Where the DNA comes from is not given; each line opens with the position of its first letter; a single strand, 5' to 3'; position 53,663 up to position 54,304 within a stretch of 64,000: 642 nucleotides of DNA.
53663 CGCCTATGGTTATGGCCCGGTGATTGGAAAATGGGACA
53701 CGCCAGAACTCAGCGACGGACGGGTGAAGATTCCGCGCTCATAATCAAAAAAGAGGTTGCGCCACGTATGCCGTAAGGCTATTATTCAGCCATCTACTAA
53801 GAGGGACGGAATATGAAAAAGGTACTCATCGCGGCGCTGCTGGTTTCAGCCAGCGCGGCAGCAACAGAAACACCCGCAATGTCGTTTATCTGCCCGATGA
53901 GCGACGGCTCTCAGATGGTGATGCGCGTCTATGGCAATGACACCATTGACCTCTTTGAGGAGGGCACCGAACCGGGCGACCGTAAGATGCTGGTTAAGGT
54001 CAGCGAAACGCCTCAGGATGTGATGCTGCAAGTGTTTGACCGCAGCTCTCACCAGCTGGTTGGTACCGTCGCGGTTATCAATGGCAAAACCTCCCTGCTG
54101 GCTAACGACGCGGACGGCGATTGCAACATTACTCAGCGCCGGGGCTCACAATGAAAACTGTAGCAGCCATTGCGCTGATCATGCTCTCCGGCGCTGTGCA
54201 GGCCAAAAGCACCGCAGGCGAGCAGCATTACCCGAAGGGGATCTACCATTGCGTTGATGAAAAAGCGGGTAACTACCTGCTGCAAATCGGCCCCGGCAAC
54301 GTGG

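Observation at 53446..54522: Divergent control region and a plus-strand operon opening with paired periplasmic proteins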

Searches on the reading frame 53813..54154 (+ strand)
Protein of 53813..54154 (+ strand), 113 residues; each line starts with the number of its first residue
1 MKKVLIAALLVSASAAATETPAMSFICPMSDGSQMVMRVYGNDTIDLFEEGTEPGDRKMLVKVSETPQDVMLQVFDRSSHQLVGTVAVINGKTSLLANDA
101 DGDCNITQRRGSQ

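Call 6: search_protein_families(library=pfam, max_evalue=0.1, proteins=[window:53813-54154:+])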
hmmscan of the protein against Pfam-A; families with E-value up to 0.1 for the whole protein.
window:53813-54154:+ (113 aa): 0 families

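Call 7: search_protein_families(library=phrogs, max_evalue=0.01, proteins=[window:53813-54154:+])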
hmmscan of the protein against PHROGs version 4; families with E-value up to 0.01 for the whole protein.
window:53813-54154:+ (113 aa): 0 families

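Call 11: find_homologous_proteins(query=window:53813-54154:+, max_evalue=0.001)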
Query window:53813-54154:+ (113 aa): 5 proteins with E <= 0.001 among 16 candidates.
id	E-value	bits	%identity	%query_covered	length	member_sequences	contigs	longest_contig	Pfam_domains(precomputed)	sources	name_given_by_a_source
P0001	3.8e-64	231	97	100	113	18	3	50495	-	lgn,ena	-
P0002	1.7e-51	190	79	99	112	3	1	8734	-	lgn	-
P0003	1.7e-48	180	73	99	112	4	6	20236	-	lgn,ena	-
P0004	4.0e-47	176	75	96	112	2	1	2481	-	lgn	-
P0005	2.0e-41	158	61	100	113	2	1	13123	-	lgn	-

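Call 19: find_encoding_contigs(protein=P0005, flank=6000, max_places=4)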
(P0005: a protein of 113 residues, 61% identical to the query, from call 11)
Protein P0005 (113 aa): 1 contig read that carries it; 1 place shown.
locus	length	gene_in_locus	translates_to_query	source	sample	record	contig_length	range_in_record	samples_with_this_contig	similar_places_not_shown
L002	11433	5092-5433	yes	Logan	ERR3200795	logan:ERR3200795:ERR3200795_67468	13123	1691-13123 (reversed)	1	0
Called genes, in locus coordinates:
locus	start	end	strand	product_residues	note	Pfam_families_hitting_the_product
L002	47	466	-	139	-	-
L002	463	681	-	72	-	-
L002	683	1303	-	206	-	-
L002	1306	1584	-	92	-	-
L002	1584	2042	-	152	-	-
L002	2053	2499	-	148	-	-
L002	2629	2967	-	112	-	-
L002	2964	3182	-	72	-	-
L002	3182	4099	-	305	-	-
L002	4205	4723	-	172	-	PF10979:DUF2786 (weak)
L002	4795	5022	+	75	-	-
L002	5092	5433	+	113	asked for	-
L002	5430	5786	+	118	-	-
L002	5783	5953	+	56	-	-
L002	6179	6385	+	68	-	-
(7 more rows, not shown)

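Call 20: find_encoding_contigs(protein=P0003, flank=6000, max_places=4)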
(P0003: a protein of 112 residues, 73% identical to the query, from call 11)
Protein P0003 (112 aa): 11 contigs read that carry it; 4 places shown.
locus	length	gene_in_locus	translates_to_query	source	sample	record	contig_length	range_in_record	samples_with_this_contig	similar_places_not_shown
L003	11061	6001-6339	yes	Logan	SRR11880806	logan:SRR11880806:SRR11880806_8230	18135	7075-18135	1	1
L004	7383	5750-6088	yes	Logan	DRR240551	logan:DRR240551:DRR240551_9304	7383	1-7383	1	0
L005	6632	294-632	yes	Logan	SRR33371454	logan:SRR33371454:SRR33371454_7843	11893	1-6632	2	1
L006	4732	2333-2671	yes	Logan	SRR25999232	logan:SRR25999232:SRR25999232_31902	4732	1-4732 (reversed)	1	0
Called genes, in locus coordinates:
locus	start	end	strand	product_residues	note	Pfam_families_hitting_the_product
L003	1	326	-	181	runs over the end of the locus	-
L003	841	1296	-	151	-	-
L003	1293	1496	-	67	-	-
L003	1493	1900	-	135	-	-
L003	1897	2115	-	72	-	-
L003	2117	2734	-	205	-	-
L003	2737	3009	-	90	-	-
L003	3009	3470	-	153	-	-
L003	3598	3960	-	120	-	-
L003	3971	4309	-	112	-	-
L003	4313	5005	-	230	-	-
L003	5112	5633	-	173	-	-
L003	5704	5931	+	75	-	-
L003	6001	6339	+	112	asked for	-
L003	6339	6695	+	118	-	-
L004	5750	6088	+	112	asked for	-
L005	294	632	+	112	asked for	-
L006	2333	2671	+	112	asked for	-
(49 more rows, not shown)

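Call 21: find_encoding_contigs(protein=P0002, flank=6000, max_places=4)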
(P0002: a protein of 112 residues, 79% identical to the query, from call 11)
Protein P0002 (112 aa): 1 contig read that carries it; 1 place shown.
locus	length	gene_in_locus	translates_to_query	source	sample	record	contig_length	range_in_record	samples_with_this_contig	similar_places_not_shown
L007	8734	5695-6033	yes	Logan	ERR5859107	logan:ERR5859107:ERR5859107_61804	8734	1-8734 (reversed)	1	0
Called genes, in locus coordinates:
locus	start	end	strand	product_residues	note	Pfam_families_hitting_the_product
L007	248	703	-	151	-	-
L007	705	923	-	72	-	-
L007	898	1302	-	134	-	-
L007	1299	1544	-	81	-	-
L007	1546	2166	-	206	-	-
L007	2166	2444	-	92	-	-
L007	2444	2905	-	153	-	-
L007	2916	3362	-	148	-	-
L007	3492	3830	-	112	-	-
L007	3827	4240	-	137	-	-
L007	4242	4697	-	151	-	-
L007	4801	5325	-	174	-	-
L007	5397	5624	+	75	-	-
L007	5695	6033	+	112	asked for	-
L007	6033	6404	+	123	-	-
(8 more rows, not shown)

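Call 22: find_encoding_contigs(protein=P0004, flank=6000, max_places=4)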
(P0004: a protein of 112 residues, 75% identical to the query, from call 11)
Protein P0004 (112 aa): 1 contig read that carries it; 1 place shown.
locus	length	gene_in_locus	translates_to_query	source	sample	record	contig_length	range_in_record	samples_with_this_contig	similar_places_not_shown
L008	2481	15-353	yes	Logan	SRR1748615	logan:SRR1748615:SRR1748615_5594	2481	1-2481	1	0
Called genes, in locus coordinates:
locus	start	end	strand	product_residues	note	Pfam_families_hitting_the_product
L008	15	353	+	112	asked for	-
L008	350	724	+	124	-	-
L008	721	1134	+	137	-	-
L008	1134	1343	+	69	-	-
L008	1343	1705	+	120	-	-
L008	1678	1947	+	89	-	-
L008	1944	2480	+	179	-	?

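Call 24: predict_structure(alignment_id=A1)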
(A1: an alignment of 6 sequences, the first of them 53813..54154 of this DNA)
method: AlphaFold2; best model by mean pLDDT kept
length: 113 residues; sequences in the alignment: 6
mean_pLDDT: 84.0   pTM: 0.72
mean pLDDT of the five models: 84.0, 75.1, 69.5, 66.5, 65.0
residues with pLDDT >= 90: 75; 70-90: 16; 50-70: 9; < 50: 13
segments of 3 or more residues with pLDDT < 50: 9-16
pLDDT, mean of each block of 10 residues (from residue 1): 49 57 94 94 93 92 90 95 94 91 86 45
secondary structure, 60 per line:
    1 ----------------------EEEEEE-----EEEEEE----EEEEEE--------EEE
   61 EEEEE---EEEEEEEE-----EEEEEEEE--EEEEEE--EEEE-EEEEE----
elements in order: E23-28 E34-39 E44-49 E58-65 E69-76 E82-89 E92-97 E100-103 E105-109

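Call 37: search_dna_similar(query=window:53813-54154:+, collection=phages, mode=protein, max_evalue=1)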
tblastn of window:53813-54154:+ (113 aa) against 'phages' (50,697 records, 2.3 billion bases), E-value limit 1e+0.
Records with a match: 1; places in all: 1; records where one place covers at least 80% of the query: 1.
Best place of each record, by identity: 95-99% 1.
By first word of the organism name: Enterobacter 1.
By host as written in the record: Enterobacter sp. 1.
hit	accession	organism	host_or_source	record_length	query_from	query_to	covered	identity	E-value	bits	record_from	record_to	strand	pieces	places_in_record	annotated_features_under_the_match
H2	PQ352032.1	Enterobacter phage phiT5282EW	Enterobacter sp.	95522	1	113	100%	97.3%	2e-57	195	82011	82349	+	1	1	hypothetical protein (x2)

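Call 38: search_dna_similar(query=window:53813-54154:+, collection=plasmids, mode=protein, max_evalue=1)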
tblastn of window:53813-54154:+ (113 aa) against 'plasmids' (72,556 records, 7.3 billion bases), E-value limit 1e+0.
No match.

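Call 40: fold_search(model_id=the predicted structure, library=viral)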
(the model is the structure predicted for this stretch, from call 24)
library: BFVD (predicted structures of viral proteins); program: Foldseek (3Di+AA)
matches with E <= 10: 981; with E <= 0.001: 1
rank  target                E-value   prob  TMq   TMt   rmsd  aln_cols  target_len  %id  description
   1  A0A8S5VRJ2            2.7e-04  1.00  0.57  0.53  14.0       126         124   19  (no name in the UniProt tables at hand)
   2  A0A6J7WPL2            4.5e-03  1.00  0.38  0.38  12.1       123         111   19  Uncharacterized protein [uncultured Caudovirales phage]
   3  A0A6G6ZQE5            1.1e-02  1.00  0.54  0.48   4.9       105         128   10  (no name in the UniProt tables at hand)
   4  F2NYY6                1.3e-02  1.00  0.53  0.58   4.6        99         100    7  Complete DpAV4 genome [Diadromus pulchellus ascovirus 4a]
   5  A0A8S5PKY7            1.4e-02  1.00  0.47  0.48  16.2       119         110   10  Lipoprotein [Siphoviridae sp. ctcUB23]
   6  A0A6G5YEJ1            1.8e-02  0.99  0.41  0.44   7.2       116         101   18  (no name in the UniProt tables at hand)
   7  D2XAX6                2.0e-02  1.00  0.50  0.49   3.7        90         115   10  Uncharacterized protein [Marseillevirus marseillevirus]
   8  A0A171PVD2            2.1e-02  1.00  0.52  0.53   8.4       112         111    7  MoaF-like domain-containing protein [Heliothis virescens ascovirus 3f]
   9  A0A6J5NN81            2.2e-02  1.00  0.49  0.41  13.5       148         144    9  Uncharacterized protein [uncultured Caudovirales phage]
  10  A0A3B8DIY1            2.6e-02  0.87  0.32  0.31  12.9       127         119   21  Uncharacterized protein [Proteus phage Stubb]
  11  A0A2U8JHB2            3.2e-02  0.97  0.43  0.30  13.8       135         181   10  P21 protein [Arracacha virus 1]
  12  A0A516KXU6            3.4e-02  0.98  0.41  0.40   6.5       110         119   14  (no name in the UniProt tables at hand)
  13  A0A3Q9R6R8            3.6e-02  0.91  0.35  0.32  16.0       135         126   13  (no name in the UniProt tables at hand)
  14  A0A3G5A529            3.8e-02  0.99  0.43  0.39   9.2       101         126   10  Uncharacterized protein [Homavirus sp.]
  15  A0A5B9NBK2            4.9e-02  1.00  0.54  0.43  17.7       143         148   15  Uncharacterized protein [Escherichia phage Mansfield]
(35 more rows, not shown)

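Call 46: find_related_loci(query=A1, collection=viral_contigs, flank=3000)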
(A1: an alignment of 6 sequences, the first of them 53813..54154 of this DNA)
Query A1 (113 aa) in viral_contigs; peptide patterns used: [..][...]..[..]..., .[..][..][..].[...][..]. (x = any residue, [..] = any of these).
117 stretches matched a pattern; 2 encode a relative of the query (tblastn E <= 1e-3); 2 distinct loci.
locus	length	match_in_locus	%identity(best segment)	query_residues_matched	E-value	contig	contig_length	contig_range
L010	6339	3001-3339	99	1-113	2e-75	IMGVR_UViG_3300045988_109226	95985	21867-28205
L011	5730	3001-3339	98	1-113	9e-75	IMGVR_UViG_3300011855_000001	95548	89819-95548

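Call 48: find_related_loci(query=A1, collection=genome_contigs, flank=4000)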
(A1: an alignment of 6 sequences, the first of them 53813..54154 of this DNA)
Query A1 (113 aa) in genome_contigs; peptide patterns used: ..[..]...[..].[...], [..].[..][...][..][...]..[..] (x = any residue, [..] = any of these).
155 stretches matched a pattern, but none encodes a relative of the query by tblastn (E <= 1e-3).

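Call 49: find_related_loci(query=A1, collection=metagenome_contigs, flank=3000)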
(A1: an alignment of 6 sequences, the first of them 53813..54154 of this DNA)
Query A1 (113 aa) in metagenome_contigs; peptide patterns used: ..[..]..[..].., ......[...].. (x = any residue, [..] = any of these).
600 stretches matched a pattern, but none encodes a relative of the query by tblastn (E <= 1e-3).

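Call 51: search_solved_structures(query=A1, max_evalue=10)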
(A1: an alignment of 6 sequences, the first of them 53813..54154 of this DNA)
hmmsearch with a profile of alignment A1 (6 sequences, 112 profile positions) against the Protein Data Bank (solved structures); distinct sequences matched with E-value up to 10: 5.
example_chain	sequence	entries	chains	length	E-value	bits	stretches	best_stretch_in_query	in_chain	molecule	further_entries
5ykh_A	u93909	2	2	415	0.00097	22.1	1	18-65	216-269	Pumilio homolog 1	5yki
8khc_F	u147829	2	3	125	0.54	13.2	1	26-52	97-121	Heavy chain of 5817 Fab | Heavy chain of 5817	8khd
5jya_A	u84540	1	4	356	0.67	12.9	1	52-95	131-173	Glyceraldehyde-3-phosphate dehydrogenase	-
5m6d_A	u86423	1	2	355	1.1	12.3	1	48-93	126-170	Glyceraldehyde-3-phosphate dehydrogenase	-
3bsb_A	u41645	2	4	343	1.7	11.6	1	17-62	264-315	Pumilio homolog 1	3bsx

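Call 54: find_homologous_proteins(query=A1, max_evalue=0.01)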
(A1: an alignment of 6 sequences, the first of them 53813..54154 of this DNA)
Query A1 (6 sequences) (113 aa, profile of the alignment): 5 proteins with E <= 0.01 among 2230 candidates.
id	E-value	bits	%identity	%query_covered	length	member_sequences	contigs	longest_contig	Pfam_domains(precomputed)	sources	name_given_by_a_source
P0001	1.4e-62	226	97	100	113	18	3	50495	-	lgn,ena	-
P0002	3.2e-62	225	79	99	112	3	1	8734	-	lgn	-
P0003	1.6e-60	220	73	99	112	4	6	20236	-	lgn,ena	-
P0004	3.3e-59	215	75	96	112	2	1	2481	-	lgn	-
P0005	3.0e-57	209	61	100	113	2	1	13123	-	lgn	-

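Call 80: search_protein_families(library=ncbifam, max_evalue=1, proteins=[window:53813-54154:+])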
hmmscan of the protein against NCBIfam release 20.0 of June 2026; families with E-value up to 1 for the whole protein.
window:53813-54154:+ (113 aa): 0 families

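Call 81: search_protein_families(library=pfam, max_evalue=10, proteins=[window:53813-54154:+, P0005])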
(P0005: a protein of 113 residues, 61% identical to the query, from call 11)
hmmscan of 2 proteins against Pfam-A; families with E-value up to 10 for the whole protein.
window:53813-54154:+ (113 aa): 0 families

P0005 (113 aa): 1 family
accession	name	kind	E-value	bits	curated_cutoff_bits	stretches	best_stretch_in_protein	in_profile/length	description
PF25676.1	T4_Spackle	-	0.3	12.1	27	1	1-18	1-18/96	Bacteriophage T4 Spackle protein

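Call 97: search_protein_families(library=padloc, max_evalue=0.1, proteins=[window:53813-54154:+])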
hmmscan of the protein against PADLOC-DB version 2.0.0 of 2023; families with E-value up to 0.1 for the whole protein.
window:53813-54154:+ (113 aa): 1 family
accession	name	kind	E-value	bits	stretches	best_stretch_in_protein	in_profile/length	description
PDLC00891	JAB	-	0.013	12.9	1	62-94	102-134/159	JAB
